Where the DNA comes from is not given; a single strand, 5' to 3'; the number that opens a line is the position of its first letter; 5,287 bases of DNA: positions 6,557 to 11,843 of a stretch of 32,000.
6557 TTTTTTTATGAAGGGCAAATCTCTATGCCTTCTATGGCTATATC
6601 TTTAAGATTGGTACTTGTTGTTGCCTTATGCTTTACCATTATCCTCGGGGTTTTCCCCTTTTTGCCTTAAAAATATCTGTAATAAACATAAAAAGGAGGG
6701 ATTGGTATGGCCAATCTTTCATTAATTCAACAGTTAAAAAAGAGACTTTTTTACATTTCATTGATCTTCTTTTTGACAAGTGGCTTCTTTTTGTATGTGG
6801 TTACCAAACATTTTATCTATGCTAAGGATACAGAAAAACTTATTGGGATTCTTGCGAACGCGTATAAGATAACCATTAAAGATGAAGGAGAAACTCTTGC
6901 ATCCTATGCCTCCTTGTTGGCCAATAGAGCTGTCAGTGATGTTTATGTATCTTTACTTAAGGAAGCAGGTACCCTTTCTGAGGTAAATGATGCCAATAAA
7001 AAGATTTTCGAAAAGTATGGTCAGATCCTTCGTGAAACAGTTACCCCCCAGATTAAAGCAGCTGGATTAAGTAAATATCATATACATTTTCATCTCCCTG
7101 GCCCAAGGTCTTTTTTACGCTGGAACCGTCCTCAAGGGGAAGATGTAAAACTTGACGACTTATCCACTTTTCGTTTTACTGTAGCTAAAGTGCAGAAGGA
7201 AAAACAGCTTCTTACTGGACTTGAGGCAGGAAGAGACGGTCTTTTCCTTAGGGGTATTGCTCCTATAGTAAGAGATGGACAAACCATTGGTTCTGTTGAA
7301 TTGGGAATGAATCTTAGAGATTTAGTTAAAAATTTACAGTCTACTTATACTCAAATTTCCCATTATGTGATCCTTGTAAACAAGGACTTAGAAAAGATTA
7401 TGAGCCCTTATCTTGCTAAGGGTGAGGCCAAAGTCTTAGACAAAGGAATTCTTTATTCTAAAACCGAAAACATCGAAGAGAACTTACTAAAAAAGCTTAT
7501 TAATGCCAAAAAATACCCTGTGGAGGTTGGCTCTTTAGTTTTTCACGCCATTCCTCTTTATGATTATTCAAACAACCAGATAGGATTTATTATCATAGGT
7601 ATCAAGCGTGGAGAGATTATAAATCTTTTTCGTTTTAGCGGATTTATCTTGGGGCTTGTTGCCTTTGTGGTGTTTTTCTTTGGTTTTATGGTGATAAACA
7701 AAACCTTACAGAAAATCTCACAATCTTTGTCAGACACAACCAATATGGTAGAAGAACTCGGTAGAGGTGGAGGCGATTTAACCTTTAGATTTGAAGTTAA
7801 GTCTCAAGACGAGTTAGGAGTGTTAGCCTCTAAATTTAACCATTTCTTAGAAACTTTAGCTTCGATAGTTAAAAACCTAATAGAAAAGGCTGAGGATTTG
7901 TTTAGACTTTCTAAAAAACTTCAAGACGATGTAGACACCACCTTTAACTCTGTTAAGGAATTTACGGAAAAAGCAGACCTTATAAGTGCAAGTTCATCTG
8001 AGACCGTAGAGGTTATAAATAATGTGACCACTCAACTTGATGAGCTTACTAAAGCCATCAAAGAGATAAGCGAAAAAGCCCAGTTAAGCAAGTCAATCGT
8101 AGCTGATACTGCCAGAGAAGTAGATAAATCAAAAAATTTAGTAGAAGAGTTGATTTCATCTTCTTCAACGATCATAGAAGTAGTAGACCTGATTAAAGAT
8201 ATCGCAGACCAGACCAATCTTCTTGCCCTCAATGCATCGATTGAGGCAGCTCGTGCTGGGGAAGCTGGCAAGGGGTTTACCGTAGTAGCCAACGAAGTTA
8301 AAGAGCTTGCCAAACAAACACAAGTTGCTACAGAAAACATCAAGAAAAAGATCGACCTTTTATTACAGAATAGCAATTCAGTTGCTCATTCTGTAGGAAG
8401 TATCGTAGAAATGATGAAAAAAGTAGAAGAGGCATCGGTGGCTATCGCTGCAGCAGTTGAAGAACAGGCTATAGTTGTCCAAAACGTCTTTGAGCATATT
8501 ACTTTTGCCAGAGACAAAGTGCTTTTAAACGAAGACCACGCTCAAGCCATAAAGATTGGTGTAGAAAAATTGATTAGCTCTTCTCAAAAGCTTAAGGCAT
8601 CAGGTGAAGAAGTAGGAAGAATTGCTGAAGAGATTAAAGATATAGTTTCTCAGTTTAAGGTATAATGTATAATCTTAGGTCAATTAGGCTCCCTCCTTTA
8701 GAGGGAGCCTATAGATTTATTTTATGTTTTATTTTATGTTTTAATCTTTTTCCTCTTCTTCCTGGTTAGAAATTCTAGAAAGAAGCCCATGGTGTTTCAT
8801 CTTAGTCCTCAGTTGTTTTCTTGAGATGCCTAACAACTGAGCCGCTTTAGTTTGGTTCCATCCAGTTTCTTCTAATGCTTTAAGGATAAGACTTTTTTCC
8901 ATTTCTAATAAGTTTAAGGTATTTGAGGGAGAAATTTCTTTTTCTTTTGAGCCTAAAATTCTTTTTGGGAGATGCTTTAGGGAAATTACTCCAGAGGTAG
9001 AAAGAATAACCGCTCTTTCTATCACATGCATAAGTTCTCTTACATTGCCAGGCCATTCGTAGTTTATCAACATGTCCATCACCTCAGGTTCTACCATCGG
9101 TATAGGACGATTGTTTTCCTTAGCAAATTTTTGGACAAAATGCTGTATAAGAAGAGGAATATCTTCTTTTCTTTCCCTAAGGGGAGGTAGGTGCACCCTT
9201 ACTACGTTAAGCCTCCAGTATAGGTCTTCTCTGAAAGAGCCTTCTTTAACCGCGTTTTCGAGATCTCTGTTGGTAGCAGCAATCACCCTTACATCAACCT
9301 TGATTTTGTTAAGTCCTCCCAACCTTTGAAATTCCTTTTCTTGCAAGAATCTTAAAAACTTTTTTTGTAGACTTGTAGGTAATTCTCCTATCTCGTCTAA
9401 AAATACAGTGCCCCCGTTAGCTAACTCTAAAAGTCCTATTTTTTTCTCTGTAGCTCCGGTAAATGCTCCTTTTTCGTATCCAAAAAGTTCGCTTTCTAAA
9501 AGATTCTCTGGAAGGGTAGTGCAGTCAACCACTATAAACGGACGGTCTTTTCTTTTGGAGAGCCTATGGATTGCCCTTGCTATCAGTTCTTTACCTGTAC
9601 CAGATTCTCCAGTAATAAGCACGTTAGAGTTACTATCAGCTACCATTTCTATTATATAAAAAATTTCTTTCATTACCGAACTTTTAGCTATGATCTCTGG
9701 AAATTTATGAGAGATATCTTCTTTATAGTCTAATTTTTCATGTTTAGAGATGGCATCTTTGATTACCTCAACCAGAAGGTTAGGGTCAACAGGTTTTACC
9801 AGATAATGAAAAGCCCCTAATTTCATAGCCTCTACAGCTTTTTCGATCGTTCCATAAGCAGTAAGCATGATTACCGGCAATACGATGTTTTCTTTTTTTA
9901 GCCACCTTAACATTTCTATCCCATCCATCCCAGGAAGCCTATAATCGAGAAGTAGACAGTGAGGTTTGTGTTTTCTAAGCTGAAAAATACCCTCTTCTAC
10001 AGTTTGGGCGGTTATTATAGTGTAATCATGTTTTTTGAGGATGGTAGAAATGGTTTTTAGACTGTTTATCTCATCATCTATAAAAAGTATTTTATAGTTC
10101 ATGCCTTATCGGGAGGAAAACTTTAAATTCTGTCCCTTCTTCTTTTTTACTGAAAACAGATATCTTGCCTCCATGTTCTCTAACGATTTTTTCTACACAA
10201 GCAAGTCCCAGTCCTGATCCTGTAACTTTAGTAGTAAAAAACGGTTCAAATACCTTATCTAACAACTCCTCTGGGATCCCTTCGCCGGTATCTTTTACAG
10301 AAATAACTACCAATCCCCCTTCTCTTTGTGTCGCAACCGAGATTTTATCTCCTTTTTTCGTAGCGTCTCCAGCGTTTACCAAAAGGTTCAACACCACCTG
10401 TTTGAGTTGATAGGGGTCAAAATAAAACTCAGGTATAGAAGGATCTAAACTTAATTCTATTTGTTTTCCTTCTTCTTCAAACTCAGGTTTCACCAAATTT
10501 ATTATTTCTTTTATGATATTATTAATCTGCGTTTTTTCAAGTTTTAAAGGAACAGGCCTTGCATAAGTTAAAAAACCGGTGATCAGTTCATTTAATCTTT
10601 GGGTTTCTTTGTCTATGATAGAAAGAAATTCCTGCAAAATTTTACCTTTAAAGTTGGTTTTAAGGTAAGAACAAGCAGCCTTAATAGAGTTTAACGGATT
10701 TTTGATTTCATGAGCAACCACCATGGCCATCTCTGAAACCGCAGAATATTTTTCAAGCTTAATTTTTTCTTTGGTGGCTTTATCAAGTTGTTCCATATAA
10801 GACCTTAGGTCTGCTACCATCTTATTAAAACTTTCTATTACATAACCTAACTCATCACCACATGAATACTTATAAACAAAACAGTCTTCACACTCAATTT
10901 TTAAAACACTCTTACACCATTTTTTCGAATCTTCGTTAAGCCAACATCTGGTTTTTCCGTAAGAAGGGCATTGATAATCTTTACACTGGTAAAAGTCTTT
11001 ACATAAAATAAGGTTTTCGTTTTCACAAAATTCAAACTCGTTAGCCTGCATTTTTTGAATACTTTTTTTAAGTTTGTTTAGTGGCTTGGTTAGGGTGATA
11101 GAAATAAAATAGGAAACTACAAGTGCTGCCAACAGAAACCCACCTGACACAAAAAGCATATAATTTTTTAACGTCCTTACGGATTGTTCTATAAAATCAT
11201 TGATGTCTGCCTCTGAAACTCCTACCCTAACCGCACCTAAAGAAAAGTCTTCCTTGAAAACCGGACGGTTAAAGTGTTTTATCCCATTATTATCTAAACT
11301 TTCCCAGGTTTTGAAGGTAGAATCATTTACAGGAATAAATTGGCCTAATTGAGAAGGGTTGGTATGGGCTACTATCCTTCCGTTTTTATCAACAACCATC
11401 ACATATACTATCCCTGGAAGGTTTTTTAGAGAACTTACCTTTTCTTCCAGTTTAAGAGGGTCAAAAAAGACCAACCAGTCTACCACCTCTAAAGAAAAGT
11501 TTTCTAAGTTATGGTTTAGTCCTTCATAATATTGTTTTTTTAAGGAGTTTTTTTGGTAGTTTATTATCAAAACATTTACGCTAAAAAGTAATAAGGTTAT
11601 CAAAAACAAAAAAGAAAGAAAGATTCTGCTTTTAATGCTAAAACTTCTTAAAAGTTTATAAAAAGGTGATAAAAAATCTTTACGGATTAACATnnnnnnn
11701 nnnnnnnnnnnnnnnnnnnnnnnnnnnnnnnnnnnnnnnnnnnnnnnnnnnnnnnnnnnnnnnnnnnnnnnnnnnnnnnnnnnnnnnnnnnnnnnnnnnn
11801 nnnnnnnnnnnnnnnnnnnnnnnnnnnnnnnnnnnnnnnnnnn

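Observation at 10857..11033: About 55-residue, 9-cysteine module inserted into the connector of the kinase HAMP domain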

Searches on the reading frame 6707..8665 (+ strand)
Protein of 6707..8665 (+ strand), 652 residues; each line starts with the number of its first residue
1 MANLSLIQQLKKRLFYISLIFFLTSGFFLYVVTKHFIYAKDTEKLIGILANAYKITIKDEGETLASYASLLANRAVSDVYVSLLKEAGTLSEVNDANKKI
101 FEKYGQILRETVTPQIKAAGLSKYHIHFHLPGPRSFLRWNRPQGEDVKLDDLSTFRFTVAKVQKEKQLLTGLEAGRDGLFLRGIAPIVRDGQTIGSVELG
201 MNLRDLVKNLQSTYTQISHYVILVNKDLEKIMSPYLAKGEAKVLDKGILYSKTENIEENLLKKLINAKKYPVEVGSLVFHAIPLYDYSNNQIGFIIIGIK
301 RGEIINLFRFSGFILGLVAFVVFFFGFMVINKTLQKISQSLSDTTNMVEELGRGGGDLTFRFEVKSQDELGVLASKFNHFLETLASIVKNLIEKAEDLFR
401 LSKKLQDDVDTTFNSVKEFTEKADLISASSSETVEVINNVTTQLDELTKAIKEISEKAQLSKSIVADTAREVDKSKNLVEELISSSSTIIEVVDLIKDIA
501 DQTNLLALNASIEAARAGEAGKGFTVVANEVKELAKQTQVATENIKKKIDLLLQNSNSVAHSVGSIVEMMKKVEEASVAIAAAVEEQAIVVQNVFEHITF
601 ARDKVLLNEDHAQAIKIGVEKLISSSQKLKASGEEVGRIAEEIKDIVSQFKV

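Call 9: search_protein_families(library=pfam, proteins=[window:6707-8665:+], max_evalue=0.00001)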
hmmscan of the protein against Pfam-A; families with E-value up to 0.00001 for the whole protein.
window:6707-8665:+ (652 aa): 3 families
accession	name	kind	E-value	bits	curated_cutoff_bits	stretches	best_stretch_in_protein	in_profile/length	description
PF00015.26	MCPsignal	-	4.8e-33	114.9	34.6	1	455-594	1-137/172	Methyl-accepting chemotaxis protein (MCP) signalling domain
PF14827.12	dCache_3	-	1e-15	58.4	25.7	1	126-298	71-232/239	Double sensory domain of two-component sensor kinase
PF00672.30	HAMP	-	9.7e-09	35.9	25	1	337-384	6-51/53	HAMP domain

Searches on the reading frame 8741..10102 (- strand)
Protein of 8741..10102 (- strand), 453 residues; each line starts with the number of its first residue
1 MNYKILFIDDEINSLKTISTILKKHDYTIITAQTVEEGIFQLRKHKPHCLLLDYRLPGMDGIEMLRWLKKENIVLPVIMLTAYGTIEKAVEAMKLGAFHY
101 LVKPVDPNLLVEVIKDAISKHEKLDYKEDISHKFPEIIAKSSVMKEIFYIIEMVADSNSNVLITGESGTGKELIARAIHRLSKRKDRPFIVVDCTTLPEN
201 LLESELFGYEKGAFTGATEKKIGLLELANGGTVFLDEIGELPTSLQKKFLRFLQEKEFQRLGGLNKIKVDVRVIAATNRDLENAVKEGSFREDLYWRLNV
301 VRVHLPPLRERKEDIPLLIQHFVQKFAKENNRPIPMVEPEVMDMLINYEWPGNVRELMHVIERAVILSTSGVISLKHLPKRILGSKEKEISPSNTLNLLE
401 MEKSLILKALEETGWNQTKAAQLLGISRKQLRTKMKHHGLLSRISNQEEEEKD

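Call 3: search_protein_families(library=pfam, proteins=[window:8741-10102:-], max_evalue=0.01)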
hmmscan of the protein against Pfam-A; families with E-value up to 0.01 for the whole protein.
window:8741-10102:- (453 aa): 17 families
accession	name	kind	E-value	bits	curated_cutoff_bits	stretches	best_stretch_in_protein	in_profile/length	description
PF00158.32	Sigma54_activat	-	1.2e-72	243.5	20.2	1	137-303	1-167/168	Sigma-54 interaction domain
PF25601.1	AAA_lid_14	-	3.3e-31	107.4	27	1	309-389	1-81/87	AAA+ ATPase lid domain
PF00072.30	Response_reg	-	6.6e-28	97.5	30.2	1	5-114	1-110/111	Response regulator receiver domain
PF14532.12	Sigma54_activ_2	-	2.5e-26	93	25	1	138-308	1-138/138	Sigma-54 interaction domain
PF02954.25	HTH_8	-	1.9e-15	56.7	22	1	400-436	4-40/42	Bacterial regulatory protein, Fis family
PF07728.20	AAA_5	-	1.6e-09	38.3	22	1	160-280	1-124/139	AAA domain (dynein-related subfamily)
PF00004.35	AAA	-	2.1e-06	28.7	21.2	1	161-279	1-110/131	ATPase family associated with various cellular activities (AAA)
PF07724.20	AAA_2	-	7e-06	26.6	27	1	158-283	3-129/166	AAA domain (Cdc48 subfamily)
PF01078.27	Mg_chelatase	-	0.00025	21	20.3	0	151-181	15-45/207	Magnesium chelatase, subunit ChlI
PF13384.12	HTH_23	-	0.00034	20.8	24.6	1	400-432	4-35/50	Homeodomain-like domain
PF20030.5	bpMoxR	-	0.00064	19.3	27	1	146-279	19-146/205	MoxR domain in the MoxR-vWA-beta-propeller ternary systems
PF12775.13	AAA_7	-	0.0011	19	25.8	1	131-183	6-58/181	P-loop containing dynein motor region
PF05889.19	SepSecS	-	0.0013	17.9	21.1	1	24-186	133-299/389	O-phosphoseryl-tRNA(Sec) selenium transferase, SepSecS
PF13191.12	AAA_16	-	0.0017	19.3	32.6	1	151-197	16-63/167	AAA ATPase domain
PF21714.3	KaiA_N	-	0.0022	18.5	27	1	15-91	13-88/125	Circadian clock protein KaiA, N-terminal domain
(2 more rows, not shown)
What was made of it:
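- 8741..10102 (-): Downstream gene that overlaps the kinase stop. It encodes an NtrC-type sigma-54 response regulator (REC, AAA+, HTH_8). Pfam domains (call 3).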

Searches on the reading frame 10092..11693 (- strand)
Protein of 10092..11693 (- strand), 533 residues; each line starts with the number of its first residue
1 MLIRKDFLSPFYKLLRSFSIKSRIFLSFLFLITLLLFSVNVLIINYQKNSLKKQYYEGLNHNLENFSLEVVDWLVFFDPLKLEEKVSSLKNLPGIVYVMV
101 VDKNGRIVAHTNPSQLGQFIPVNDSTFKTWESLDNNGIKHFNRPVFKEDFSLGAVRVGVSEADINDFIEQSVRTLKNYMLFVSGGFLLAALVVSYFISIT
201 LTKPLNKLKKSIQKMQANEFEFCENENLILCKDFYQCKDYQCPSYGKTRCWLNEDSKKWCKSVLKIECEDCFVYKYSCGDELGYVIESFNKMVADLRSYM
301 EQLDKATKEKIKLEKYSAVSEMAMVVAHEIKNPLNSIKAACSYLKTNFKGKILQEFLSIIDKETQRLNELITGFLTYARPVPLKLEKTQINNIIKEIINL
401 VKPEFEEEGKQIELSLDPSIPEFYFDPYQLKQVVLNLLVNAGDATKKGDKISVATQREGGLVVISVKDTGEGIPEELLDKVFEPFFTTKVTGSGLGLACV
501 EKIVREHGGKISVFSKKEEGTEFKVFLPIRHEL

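Call 3: search_protein_families(library=pfam, proteins=[window:10092-11693:-], max_evalue=0.01)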
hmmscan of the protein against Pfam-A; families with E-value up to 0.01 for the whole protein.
window:10092-11693:- (533 aa): 9 families
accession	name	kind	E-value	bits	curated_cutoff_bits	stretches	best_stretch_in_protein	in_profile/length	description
PF02518.31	HATPase_c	-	1.8e-27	96.4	26.4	1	426-530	2-110/111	Histidine kinase-, DNA gyrase B-, and HSP90-like ATPase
PF00512.31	HisKA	-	1.6e-12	47.7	26.9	1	320-379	3-62/66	His Kinase A (phospho-acceptor) domain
PF17203.10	sCache_3_2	-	2.1e-07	31.5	28.4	1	77-171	32-138/140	Single cache domain 3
PF14501.12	HATPase_c_5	-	0.0001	22.6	22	1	428-525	4-99/102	GHKL domain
PF13589.12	HATPase_c_3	-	0.00021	21.8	25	1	428-483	1-55/137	Histidine kinase-, DNA gyrase B-, and HSP90-like ATPase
PF00672.30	HAMP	-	0.0011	19.7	25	0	197-220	2-25/53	HAMP domain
PF03259.23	Robl_LC7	-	0.0014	18.8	23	1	83-114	3-34/91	Roadblock/LC7 domain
PF02743.24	dCache_1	-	0.0015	18.5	45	1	81-117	154-197/240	Cache domain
PF13581.12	HATPase_c_2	-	0.007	16.8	27.4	0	438-507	43-112/127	Histidine kinase-like ATPase domain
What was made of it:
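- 10092..11693 (-): Sensor histidine kinase gene, 533 aa. Layout: TM1, periplasmic sCache, TM2, HAMP carrying the nested Cys module, HisKA, HATPase_c. Pfam domains from call 3.
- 11181..11465 (-): Periplasmic single-Cache domain (sCache_3_2), residues 77-171. Pfam PF17203, 31.5 bits against a 28.4-bit cut-off (call 3).
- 11028..11096 (-): HAMP helix AS1 and the first part of the connector, residues 200-222 (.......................). Pfam HAMP profile positions 2-25 match residues 197-220 (call 3).
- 10557..10736 (-): HisKA phospho-acceptor (DHp) domain, residues 320-379. Pfam PF00512, 47.7 bits (call 3).
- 10104..10418 (-): HATPase_c catalytic domain, residues 426-530. Pfam PF02518, 96.4 bits (call 3).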

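Call 4: search_protein_families(library=ncbifam, proteins=[window:10092-11693:-], max_evalue=1)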
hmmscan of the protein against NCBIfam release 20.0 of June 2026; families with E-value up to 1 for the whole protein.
window:10092-11693:- (533 aa): 100 families (the best 25 are shown)
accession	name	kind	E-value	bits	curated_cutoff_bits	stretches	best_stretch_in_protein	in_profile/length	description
NF008468.0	PRK11360.1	equivalog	1.5e-65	221.8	646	1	311-531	388-610/616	two-component system sensor histidine kinase AtoS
NF007688.0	PRK10364.1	equivalog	1e-61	209.1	479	2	302-530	226-452/460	two-component system sensor histidine kinase ZraS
NF053867.1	SprKinKinDBac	equivalog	2.8e-45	154.7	775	1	308-531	275-499/500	sporulation kinase KinD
NF046044.1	PnpS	equivalog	2.4e-42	145.3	400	1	325-528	176-390/390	two-component system histidine kinase PnpS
NF008312.0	PRK11100.1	equivalog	1.3e-41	143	356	2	299-529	235-474/477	two-component system sensor histidine kinase CreC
NF010411.0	PRK13837.1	equivalog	7.1e-40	136.8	647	1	317-531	448-677/828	two-component system VirA-like sensor kinase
NF033092.0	HK_WalK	equivalog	4.8e-39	134.4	725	2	307-529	364-594/594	cell wall metabolism sensor histidine kinase WalK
NF047496.1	HK_LIC11548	equivalog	7.7e-35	120.7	750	1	279-529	327-589/589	LIC_11548 family sensor histidine kinase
NF008293.1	PRK11073.1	equivalog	4.6e-34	118.2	240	1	299-530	110-348/349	nitrogen regulation protein NR(II)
NF006800.0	PRK09303.1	equivalog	5.9e-34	117.6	342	1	308-530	139-378/383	histidine kinase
NF047874.1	MASE3_PAS_HK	subfamily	4.3e-33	115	560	1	298-530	379-626/655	MASE3 domain-containing sensor histidine kinase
NF046026.1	HisKinCckACaul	equivalog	1.7e-32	112.4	1000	1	313-531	296-534/678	cell cycle histidine kinase CckA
NF047497.1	HK_LIC_12097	equivalog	1.9e-31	109.2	500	1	301-529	133-366/367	LIC_12097 family sensor histidine kinase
NF038348.1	T2SS_HK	subfamily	4.6e-31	107.9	450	2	377-530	421-574/574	histidine kinase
TIGR02966.1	phoR_proteo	equivalog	8.8e-31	107.1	334.2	1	326-526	121-332/333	phosphate regulon sensor histidine kinase PhoR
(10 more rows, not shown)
